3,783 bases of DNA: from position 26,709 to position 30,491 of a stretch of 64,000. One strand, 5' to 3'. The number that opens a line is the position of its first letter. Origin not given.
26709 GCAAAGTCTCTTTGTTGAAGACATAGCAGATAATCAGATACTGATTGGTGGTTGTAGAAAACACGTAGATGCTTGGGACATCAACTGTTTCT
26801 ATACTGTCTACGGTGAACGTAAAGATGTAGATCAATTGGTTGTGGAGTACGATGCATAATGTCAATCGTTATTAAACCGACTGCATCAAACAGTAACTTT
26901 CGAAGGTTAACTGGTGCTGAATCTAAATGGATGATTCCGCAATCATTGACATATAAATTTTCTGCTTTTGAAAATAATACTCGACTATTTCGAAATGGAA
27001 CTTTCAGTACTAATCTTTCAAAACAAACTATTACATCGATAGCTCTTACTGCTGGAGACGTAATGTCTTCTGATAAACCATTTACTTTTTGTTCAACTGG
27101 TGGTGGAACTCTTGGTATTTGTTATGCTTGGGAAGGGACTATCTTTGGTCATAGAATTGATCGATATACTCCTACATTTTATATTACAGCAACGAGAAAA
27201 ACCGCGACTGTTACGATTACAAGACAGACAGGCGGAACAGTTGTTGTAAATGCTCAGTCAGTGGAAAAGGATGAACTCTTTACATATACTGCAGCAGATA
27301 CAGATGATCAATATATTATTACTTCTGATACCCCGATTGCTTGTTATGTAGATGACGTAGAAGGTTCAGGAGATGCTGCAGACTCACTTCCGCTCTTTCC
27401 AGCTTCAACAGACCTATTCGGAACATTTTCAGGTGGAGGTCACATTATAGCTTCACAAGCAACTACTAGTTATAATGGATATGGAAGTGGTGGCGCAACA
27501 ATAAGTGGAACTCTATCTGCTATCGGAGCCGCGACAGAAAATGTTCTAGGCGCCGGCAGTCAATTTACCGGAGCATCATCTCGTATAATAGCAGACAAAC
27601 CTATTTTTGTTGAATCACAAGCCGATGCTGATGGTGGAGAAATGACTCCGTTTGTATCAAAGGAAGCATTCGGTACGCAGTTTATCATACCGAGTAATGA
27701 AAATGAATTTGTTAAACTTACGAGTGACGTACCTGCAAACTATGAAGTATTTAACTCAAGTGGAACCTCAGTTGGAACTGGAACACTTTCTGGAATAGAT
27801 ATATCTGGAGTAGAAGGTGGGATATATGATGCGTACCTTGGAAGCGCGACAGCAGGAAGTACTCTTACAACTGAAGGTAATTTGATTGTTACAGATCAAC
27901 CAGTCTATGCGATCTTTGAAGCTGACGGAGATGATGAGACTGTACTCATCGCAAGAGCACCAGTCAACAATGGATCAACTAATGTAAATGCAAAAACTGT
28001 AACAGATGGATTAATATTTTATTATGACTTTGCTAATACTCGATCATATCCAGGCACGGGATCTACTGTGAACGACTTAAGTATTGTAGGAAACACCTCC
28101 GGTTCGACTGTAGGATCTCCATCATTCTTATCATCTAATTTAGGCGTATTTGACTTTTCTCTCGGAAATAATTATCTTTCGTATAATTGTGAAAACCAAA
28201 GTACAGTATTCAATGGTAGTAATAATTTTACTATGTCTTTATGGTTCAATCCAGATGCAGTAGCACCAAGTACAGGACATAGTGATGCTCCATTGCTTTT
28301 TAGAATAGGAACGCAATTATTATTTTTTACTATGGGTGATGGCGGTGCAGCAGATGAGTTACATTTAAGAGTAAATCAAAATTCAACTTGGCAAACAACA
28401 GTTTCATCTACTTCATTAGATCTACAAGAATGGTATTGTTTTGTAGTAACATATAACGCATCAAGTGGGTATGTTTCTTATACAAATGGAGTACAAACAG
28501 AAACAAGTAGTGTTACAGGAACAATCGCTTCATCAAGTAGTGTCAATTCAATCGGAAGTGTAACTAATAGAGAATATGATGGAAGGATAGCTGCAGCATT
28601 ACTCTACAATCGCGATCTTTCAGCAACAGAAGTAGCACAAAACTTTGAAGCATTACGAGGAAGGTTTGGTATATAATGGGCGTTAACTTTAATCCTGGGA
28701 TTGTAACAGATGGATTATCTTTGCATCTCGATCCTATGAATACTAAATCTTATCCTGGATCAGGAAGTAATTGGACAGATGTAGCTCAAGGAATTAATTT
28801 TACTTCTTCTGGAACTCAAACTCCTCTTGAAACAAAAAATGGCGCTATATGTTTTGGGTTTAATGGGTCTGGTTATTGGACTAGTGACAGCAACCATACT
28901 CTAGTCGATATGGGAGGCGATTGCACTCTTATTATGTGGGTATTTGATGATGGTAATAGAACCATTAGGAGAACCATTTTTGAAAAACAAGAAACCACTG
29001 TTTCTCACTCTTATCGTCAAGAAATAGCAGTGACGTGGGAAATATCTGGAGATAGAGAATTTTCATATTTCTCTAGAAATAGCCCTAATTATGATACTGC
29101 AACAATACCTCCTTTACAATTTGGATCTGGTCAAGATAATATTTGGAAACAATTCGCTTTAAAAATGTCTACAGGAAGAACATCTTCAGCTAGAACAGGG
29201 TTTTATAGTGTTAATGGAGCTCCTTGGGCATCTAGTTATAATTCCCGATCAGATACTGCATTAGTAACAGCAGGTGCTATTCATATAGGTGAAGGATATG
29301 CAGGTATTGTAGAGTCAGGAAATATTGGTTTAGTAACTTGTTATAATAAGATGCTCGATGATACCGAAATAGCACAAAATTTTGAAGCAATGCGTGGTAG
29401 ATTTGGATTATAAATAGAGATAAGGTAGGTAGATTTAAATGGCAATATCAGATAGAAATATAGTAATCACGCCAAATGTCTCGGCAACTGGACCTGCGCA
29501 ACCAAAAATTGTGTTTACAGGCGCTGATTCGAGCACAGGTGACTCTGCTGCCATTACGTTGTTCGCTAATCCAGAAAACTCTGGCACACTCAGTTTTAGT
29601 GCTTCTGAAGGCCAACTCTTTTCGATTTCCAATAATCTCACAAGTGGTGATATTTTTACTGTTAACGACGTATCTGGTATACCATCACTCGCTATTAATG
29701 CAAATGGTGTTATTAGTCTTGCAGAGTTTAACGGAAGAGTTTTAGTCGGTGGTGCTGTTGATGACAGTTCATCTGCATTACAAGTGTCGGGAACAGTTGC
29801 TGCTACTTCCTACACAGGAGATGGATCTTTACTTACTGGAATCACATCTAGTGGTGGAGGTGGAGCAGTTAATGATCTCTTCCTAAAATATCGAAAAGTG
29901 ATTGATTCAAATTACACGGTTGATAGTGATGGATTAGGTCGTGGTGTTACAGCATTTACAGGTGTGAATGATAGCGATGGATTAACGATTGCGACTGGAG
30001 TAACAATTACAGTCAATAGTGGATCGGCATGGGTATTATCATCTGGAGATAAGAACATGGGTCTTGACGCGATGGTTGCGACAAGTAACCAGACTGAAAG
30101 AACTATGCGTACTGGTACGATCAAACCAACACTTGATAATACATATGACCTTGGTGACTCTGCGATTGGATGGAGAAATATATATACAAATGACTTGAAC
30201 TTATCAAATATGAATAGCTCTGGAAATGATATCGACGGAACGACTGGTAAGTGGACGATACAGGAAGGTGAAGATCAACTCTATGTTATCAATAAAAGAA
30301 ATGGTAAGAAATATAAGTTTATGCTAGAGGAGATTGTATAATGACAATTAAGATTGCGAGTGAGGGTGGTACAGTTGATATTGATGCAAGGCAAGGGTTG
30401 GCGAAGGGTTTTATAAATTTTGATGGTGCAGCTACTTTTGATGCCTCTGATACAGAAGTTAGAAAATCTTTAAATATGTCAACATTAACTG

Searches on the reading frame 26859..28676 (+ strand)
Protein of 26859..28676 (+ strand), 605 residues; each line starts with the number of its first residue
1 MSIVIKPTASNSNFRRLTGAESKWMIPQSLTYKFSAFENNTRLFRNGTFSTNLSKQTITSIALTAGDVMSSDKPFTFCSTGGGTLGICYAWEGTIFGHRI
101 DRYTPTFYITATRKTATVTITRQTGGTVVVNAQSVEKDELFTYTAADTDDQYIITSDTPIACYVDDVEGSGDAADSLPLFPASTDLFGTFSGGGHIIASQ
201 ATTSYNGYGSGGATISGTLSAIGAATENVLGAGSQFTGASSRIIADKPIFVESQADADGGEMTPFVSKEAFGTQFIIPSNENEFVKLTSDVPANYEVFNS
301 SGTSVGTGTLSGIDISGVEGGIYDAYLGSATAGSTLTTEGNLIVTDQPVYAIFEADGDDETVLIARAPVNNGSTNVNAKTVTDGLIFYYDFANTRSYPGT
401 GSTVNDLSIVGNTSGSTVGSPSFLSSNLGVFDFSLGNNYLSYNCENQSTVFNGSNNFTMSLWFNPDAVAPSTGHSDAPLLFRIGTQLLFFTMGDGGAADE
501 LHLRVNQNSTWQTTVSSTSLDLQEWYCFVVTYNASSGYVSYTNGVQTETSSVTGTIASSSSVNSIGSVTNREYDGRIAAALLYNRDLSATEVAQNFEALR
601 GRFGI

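Call 11: search_protein_families(library=pfam, proteins=[window:26859-28676:+], max_evalue=0.01)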
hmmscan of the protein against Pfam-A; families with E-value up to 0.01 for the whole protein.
window:26859-28676:+ (605 aa): 1 family
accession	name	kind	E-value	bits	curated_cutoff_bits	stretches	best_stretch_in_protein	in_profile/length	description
PF13385.13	Laminin_G_3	-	4.9e-17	62.9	27.6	1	449-593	12-151/151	Concanavalin A-like lectin/glucanases superfamily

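Call 12: search_protein_families(library=phrogs, proteins=[window:26859-28676:+], max_evalue=0.001)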
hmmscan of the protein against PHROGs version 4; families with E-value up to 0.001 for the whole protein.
window:26859-28676:+ (605 aa): 2 families
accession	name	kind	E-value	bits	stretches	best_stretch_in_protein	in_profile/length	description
phrog_8510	-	head and packaging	3.5e-20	72.4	1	401-605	1142-1348/1348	virion structural protein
phrog_24074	-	unknown function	3.4e-18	66.3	1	374-603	133-358/892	-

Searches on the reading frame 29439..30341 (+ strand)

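Call 11: search_protein_families(library=pfam, proteins=[window:29439-30341:+], max_evalue=0.01)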
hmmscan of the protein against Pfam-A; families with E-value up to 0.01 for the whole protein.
window:29439-30341:+ (300 aa): 1 family
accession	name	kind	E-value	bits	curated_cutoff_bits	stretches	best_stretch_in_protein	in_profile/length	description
PF12219.14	End_tail_spike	-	0.0067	17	25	0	202-250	107-153/160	Catalytic domain of bacteriophage endosialidase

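Call 12: search_protein_families(library=phrogs, proteins=[window:29439-30341:+], max_evalue=0.001)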
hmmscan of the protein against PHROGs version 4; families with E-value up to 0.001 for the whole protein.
window:29439-30341:+ (300 aa): 4 families
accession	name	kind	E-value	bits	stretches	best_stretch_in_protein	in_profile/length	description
phrog_13518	-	unknown function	1.1e-13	51.2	1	185-298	1014-1126/1230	-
phrog_892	-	tail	1.3e-13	51.4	1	120-298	605-781/782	tail fiber protein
phrog_36881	-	unknown function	3.1e-07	31.5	2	112-199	118-195/198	-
phrog_20660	-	tail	0.00083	18.7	0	260-299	992-1034/1106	tail length tape measure protein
